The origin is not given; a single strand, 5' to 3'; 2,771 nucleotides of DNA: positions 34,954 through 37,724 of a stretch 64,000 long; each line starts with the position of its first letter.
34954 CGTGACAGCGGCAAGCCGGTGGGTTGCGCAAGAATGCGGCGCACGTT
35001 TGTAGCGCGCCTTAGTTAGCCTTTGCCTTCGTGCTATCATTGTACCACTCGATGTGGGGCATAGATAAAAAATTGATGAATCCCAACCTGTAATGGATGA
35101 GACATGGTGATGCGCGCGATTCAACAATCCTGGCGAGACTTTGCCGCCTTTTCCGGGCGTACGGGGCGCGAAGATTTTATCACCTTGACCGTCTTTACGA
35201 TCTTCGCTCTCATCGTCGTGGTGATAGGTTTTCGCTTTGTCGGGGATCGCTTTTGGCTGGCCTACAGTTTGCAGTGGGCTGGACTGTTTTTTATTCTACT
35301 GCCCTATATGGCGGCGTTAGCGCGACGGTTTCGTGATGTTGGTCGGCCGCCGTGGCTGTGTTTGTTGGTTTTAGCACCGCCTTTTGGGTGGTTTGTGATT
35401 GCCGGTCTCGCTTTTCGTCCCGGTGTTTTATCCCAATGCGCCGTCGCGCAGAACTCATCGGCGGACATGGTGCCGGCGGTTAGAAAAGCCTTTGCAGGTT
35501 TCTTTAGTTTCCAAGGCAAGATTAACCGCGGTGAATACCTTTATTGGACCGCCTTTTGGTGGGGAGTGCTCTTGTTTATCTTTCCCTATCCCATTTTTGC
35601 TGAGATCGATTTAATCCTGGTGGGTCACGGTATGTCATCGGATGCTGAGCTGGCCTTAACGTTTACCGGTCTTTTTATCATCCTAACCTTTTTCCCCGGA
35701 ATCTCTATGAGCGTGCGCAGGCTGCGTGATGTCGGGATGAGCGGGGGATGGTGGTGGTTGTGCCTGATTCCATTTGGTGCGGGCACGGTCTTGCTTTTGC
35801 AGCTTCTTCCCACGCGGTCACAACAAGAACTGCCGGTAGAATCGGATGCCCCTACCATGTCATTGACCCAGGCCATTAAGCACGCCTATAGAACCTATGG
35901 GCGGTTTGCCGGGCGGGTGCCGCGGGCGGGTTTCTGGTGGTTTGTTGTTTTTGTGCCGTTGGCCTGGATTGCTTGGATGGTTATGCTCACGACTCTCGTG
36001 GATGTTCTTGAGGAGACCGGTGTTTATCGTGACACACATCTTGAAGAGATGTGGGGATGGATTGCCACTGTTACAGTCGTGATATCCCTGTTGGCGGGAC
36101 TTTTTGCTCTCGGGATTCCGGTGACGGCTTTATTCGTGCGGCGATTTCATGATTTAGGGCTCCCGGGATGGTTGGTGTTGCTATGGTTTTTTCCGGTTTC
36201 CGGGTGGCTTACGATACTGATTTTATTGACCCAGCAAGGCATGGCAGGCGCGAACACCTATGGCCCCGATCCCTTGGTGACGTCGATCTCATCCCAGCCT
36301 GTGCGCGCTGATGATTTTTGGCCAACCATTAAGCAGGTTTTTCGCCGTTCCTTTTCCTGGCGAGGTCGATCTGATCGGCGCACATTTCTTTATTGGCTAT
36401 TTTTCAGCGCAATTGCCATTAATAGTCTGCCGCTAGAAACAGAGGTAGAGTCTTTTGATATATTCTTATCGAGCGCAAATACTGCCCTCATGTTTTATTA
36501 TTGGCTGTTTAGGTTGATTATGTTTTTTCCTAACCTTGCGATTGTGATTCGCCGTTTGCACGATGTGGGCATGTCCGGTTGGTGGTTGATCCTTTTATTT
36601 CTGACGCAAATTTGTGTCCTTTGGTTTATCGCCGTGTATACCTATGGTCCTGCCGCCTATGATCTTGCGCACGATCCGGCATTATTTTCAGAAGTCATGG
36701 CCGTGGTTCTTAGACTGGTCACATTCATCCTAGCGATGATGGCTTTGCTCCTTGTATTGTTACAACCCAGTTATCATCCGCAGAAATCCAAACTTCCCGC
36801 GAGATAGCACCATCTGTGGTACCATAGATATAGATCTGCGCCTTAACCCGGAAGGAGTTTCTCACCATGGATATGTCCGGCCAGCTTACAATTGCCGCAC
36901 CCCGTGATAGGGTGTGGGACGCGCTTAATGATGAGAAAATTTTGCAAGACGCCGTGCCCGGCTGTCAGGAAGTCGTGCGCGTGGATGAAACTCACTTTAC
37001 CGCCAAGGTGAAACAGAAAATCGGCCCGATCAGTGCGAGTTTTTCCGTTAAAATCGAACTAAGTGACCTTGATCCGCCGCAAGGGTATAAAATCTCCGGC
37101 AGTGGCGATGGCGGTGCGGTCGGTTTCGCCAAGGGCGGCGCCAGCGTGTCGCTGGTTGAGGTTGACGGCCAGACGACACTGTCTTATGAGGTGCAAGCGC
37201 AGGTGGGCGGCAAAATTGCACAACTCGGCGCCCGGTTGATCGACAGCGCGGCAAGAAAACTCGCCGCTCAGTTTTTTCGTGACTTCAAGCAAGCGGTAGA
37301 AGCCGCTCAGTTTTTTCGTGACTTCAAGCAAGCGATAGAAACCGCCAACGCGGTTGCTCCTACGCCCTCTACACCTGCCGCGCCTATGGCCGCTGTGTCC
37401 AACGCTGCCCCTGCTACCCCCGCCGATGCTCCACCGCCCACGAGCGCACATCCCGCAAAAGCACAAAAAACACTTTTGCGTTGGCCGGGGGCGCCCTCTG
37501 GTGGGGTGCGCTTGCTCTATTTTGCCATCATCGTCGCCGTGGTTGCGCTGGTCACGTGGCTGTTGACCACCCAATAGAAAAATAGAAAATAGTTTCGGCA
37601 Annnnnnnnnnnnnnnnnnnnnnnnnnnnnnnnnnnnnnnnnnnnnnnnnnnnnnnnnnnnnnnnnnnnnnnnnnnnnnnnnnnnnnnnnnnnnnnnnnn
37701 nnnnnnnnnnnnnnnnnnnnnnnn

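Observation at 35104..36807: Single polypeptide containing four tandem DUF805 membrane domains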

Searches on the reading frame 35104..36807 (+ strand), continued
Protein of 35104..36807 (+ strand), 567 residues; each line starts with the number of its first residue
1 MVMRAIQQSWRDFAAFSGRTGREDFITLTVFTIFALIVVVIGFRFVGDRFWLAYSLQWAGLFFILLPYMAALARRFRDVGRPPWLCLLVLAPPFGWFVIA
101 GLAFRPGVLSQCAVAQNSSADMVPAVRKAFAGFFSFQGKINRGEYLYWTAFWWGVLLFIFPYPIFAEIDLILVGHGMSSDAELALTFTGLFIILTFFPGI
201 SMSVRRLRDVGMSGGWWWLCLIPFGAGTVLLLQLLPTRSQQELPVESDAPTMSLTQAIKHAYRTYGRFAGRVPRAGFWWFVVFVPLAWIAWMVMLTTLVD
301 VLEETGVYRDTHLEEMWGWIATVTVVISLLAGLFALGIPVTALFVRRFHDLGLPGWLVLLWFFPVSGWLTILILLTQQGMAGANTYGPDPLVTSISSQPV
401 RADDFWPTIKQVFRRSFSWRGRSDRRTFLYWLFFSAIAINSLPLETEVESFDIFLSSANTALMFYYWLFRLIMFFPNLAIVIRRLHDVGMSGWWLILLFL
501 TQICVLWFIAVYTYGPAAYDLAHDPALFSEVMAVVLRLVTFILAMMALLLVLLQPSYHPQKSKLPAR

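Call 74: find_related_loci(query=window:35104-36804:+, collection=metagenome_contigs, flank=4000)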
Query window:35104-36804:+ (567 aa) in metagenome_contigs; peptide patterns used: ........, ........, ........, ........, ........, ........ (x = any residue, [..] = any of these).
53 stretches matched a pattern; 14 encode a relative of the query (tblastn E <= 1e-3); 14 distinct loci.
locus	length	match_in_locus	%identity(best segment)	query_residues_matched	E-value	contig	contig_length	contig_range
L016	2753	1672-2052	33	128-497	4e-12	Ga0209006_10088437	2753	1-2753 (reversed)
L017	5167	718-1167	38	193-496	2e-11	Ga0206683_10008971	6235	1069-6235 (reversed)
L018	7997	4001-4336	33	129-500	4e-11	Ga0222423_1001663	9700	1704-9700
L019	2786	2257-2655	28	101-497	1e-9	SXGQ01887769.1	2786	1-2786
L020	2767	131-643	33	193-494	2e-9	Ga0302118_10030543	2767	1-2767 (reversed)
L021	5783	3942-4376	37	113-496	3e-9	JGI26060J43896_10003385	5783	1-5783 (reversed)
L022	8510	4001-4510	32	115-519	6e-8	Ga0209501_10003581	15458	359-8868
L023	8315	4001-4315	28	125-497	2e-7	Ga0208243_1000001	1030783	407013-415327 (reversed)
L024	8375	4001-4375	32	134-497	4e-8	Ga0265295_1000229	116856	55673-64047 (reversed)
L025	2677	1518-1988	27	189-514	5e-7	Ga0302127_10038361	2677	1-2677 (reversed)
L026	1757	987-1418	34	123-494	4e-7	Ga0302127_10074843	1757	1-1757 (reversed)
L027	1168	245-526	36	342-498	2e-5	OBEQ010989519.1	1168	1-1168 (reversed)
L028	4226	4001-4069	57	482-504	2e-4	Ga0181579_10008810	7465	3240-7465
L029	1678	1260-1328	57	482-504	2e-4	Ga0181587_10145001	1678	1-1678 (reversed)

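Call 76: search_protein_families(library=pfam, proteins=[P0333, P0284, P0115, P0038, P0095, P0126, P0061, P0112, P0151, P0129], max_evalue=0.001)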
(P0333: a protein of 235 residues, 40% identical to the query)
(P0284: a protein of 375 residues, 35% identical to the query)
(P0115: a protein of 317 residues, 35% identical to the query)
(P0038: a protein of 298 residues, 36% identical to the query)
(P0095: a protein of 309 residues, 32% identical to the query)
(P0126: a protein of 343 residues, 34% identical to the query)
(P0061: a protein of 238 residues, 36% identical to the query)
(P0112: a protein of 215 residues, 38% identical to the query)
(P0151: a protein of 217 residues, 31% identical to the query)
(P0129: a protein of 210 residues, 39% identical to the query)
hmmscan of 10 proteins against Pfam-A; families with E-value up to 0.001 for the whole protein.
P0333 (235 aa): 3 families
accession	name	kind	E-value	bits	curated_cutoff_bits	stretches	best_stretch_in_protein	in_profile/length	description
PF05656.20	DUF805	-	5.4e-35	120.6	25.7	1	11-118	1-110/111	Protein of unknown function (DUF805)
PF00498.31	FHA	-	7.2e-19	68.4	20.7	1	164-227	1-67/67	FHA domain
PF16697.10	Yop-YscD_cpl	-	5.5e-11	43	33.2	1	154-234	9-91/94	Inner membrane component of T3SS, cytoplasmic domain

P0284 (375 aa): 3 families
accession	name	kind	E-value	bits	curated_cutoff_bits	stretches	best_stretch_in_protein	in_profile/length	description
PF05656.20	DUF805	-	3.4e-46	156.7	25.7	2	36-139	1-110/111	Protein of unknown function (DUF805)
PF13240.11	Zn_Ribbon_1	-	2.9e-05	24.1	25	1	148-169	1-22/23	zinc-ribbon domain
PF12773.13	DZR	-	0.00055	20.5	27.3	1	149-171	1-23/45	Double zinc ribbon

P0115 (317 aa): 5 families
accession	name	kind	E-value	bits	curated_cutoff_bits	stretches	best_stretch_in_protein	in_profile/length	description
PF05656.20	DUF805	-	1.2e-48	164.6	25.7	2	60-168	1-111/111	Protein of unknown function (DUF805)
PF13248.11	Zn_ribbon_3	-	3.4e-06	26.7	27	1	1-25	2-26/26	zinc-ribbon domain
PF12773.13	DZR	-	0.00015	22.3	27.3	1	4-25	1-22/45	Double zinc ribbon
PF12172.15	zf-ChsH2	-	0.00018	21.7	23.2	1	3-24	13-34/37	ChsH2, rubredoxin-like zinc ribbon domain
PF15013.11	CCSMST1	-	0.00041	20.9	26.1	0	271-292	26-47/74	CCSMST1 family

P0038 (298 aa): 3 families
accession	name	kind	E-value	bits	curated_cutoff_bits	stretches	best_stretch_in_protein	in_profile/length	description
PF05656.20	DUF805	-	1.9e-30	106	25.7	1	14-129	1-111/111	Protein of unknown function (DUF805)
PF00498.31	FHA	-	3.5e-11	43.8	20.7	1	213-286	2-67/67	FHA domain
PF16697.10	Yop-YscD_cpl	-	0.00037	21.1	33.2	0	202-294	9-92/94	Inner membrane component of T3SS, cytoplasmic domain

P0095 (309 aa): 3 families
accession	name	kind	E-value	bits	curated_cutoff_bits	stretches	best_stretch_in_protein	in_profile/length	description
PF05656.20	DUF805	-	4.1e-33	114.6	25.7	1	16-138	1-111/111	Protein of unknown function (DUF805)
PF00498.31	FHA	-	8.9e-17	61.7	20.7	1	232-299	2-67/67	FHA domain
PF16697.10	Yop-YscD_cpl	-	2e-09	38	33.2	1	216-304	3-89/94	Inner membrane component of T3SS, cytoplasmic domain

P0126 (343 aa): 1 family
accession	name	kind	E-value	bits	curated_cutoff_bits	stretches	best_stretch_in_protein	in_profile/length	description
PF05656.20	DUF805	-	3.3e-33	114.9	25.7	1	11-134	1-111/111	Protein of unknown function (DUF805)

P0061 (238 aa): 1 family
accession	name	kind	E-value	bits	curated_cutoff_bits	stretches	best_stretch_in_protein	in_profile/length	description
PF05656.20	DUF805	-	1e-33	116.5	25.7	1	14-131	1-110/111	Protein of unknown function (DUF805)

P0112 (215 aa): 1 family
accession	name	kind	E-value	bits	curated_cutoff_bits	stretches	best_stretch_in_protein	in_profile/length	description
PF05656.20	DUF805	-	5.7e-31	107.7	25.7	1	15-130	1-111/111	Protein of unknown function (DUF805)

P0151 (217 aa): 2 families
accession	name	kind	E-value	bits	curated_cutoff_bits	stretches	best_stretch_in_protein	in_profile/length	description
PF05656.20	DUF805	-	2e-27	96.3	25.7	1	19-124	1-111/111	Protein of unknown function (DUF805)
PF10708.14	DUF2510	-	5.2e-08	32.9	24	1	188-216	1-32/35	Protein of unknown function (DUF2510)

P0129 (210 aa): 1 family
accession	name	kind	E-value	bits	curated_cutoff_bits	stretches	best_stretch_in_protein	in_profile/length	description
PF05656.20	DUF805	-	5.8e-25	88.3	25.7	1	15-123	2-111/111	Protein of unknown function (DUF805)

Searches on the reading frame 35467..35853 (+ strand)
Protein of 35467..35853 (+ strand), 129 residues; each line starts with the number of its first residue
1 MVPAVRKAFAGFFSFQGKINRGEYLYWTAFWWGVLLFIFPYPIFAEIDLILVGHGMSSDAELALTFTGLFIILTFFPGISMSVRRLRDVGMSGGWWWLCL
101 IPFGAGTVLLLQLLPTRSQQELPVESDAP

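Call 5: search_protein_families(library=pfam, proteins=[window:35467-35853:+], max_evalue=1)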
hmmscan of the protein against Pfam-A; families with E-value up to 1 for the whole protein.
seq(129 aa): 2 families
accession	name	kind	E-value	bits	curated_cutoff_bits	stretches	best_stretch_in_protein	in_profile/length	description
PF05656.20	DUF805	-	2.3e-16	60.7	25.7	1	12-120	1-104/111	Protein of unknown function (DUF805)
PF12698.13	ABC2_membrane_3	-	0.051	13.1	31.6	1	30-114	239-319/347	ABC-2 family transporter protein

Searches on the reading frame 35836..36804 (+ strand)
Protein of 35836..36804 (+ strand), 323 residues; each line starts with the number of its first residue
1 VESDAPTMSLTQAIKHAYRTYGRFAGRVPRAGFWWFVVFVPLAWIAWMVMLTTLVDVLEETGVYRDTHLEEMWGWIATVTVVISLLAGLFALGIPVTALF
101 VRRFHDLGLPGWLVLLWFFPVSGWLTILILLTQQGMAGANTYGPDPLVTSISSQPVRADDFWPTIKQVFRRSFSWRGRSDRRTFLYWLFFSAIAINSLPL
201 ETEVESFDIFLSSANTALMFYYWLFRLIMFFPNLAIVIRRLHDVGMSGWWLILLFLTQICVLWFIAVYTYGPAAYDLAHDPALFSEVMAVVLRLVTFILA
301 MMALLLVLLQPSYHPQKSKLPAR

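Call 53: predict_structure(alignment_id=A5)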
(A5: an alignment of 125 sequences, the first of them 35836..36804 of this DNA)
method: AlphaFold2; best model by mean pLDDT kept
length: 323 residues; sequences in the alignment: 125
mean_pLDDT: 76.0   pTM: 0.52
mean pLDDT of the five models: 76.0, 75.0, 74.8, 74.0, 73.6
residues with pLDDT >= 90: 35; 70-90: 196; 50-70: 66; < 50: 26
segments of 3 or more residues with pLDDT < 50: 1-3, 150-154, 272-279, 313-316, 320-323
pLDDT, mean of each block of 10 residues (from residue 1): 66 86 85 87 83 84 77 82 74 79 94 87 86 90 77 53 90 84 84 75 56 79 87 89 82 62 56 44 68 73 72 50 45
secondary structure, 60 per line:
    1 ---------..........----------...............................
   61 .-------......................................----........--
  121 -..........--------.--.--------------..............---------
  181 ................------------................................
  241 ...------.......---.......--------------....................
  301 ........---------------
elements in order: H10-19 H30-61 H69-106 H111-118 H122-131 H158-171 H181-196 H209-243 H250-256 H260-266 H281-308

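Call 58: fold_search(model_id=the predicted structure, library=pdb)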
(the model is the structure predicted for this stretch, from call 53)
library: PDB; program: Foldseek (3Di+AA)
matches with E <= 10: 53; with E <= 0.001: 0
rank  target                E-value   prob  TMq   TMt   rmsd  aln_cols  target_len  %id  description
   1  5lm2_B                8.5e-01  0.12  0.18  0.17  31.5       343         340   12  Crystal Structure of HD-PTP phosphatase (released 2016-11-30)
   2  9i1x_A                1.4e+00  0.18  0.18  0.23  17.2       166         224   14  Crystal structure of the E. coli TetR family regulator CecR (released 2025-11-26)
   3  7rmx                  2.2e+00  0.05  0.13  0.16  23.6       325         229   10  Structure of De Novo designed tunable symmetric protein pockets (released 2022-08-03)
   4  4aid_B                2.4e+00  0.08  0.11  0.07  18.0       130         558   13  Crystal structure of C. crescentus PNPase bound to RNase E recognition peptide (released 2012-04-18)
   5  8tdk_A                3.4e+00  0.01  0.10  0.08  24.9       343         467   12  Cryo-EM structure of AtMSL10-G556V (released 2023-10-18)
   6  6uuj_K                3.5e+00  0.04  0.11  0.18  21.4       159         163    8  Structure of PE5-PPE4-EspG3 complex from the type VII (ESX-3) secretion system, space group P212121 (released 2020-01-29)
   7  9ngm_A                3.5e+00  0.03  0.15  0.10  26.5       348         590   10  CryoEM structure of human ABCD3 (released 2025-12-17)
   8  9bud_R                3.7e+00  0.03  0.13  0.12  21.2       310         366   12  Human calcitonin Receptor in complex with Gs and cagrilintide in the CT-like conformation (released 2025-04-23)
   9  4jhk_A                4.3e+00  0.04  0.11  0.14  19.2       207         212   11  Crystal structure of Danio rerio SLIP1 in complex with SLBP (released 2013-07-10)
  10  6j22_A                4.5e+00  0.08  0.12  0.17  14.5       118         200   14  Crystal structure of Bi-functional enzyme (released 2020-01-01)
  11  9ibh_C                4.7e+00  0.06  0.11  0.07  17.9       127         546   12  Salmonella typhimurium polynucleotide phosphorylase in complex with recognition site of RNase E (released 2025-07-30)
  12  2eho_I                5.2e+00  0.13  0.15  0.23   7.0        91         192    9  Crystal structure of human GINS complex (released 2007-06-19)
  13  7mu5_D                5.2e+00  0.09  0.16  0.34  14.6       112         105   14  Human DCTPP1 bound to Triptolide (released 2022-08-24)
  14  8rri_AL               5.2e+00  0.06  0.14  0.23  18.4       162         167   14  Human mitochondrial ribosome in complex with antibiotic tigecycline (released 2025-03-12)
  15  6sqz_D                5.5e+00  0.08  0.16  0.32  13.9       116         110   12  Mouse dCTPase in complex with dCMPNPP (released 2020-01-29)
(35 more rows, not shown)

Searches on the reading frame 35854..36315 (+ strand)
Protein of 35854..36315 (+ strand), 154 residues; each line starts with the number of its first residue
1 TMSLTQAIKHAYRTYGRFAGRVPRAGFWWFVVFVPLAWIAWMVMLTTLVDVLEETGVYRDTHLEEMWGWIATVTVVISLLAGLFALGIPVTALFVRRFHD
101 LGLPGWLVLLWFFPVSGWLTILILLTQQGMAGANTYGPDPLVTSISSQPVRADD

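Call 5: search_protein_families(library=pfam, proteins=[window:35854-36315:+], max_evalue=1)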
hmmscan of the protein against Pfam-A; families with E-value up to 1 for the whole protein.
seq(154 aa): 1 family
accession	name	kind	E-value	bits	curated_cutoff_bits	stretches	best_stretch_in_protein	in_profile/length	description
PF05656.20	DUF805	-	1.1e-22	81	25.7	1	16-138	2-111/111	Protein of unknown function (DUF805)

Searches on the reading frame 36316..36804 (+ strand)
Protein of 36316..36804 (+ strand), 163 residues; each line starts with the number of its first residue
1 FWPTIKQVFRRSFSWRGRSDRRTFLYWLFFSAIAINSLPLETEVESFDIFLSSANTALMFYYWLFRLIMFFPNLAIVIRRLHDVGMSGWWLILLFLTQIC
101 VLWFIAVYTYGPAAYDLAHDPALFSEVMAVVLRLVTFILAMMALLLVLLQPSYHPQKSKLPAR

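Call 5: search_protein_families(library=pfam, proteins=[window:36316-36804:+], max_evalue=1)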
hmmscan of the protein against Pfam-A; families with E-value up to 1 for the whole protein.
seq(163 aa): 1 family
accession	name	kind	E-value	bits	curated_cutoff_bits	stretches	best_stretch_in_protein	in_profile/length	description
PF05656.20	DUF805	-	8.7e-14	52.4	25.7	1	13-108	2-97/111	Protein of unknown function (DUF805)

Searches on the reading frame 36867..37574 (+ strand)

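Call 3: search_protein_families(library=pfam, proteins=[window:36867-37574:+], max_evalue=1)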
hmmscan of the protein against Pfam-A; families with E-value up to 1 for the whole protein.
window:36867-37574:+ (236 aa): 4 families
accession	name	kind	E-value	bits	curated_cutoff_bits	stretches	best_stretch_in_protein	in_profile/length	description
PF06240.19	COXG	-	3.2e-35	121.3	22.2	1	5-144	1-139/140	Carbon monoxide dehydrogenase subunit G (CoxG)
PF10604.15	Polyketide_cyc2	-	9e-07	29.7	27.4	1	6-145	7-142/142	Polyketide cyclase / dehydrase and lipid transport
PF03364.25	Polyketide_cyc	-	2.6e-05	24.9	23.4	1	9-70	1-63/126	Polyketide cyclase / dehydrase and lipid transport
PF10698.15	DUF2505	-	0.058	13.9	26.9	0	6-50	3-53/158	Protein of unknown function (DUF2505)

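Call 4: search_protein_families(library=ncbifam, proteins=[window:36867-37574:+], max_evalue=1)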
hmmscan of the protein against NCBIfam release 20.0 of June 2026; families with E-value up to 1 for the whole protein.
window:36867-37574:+ (236 aa): 2 families
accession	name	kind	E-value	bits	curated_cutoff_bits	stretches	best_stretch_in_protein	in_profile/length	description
NF045881.1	PLipidMtase_Agro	equivalog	0.097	12.1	250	1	132-185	5-55/197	phospholipid N-methyltransferase PmtA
NF033930.1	pneumo_PspA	exception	0.19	10.4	850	1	146-200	339-389/659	pneumococcal surface protein A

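Call 46: search_protein_families(library=padloc, proteins=[window:36867-37574:+], max_evalue=0.1)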
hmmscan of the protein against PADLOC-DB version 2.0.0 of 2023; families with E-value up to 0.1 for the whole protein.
window:36867-37574:+ (236 aa): 0 families
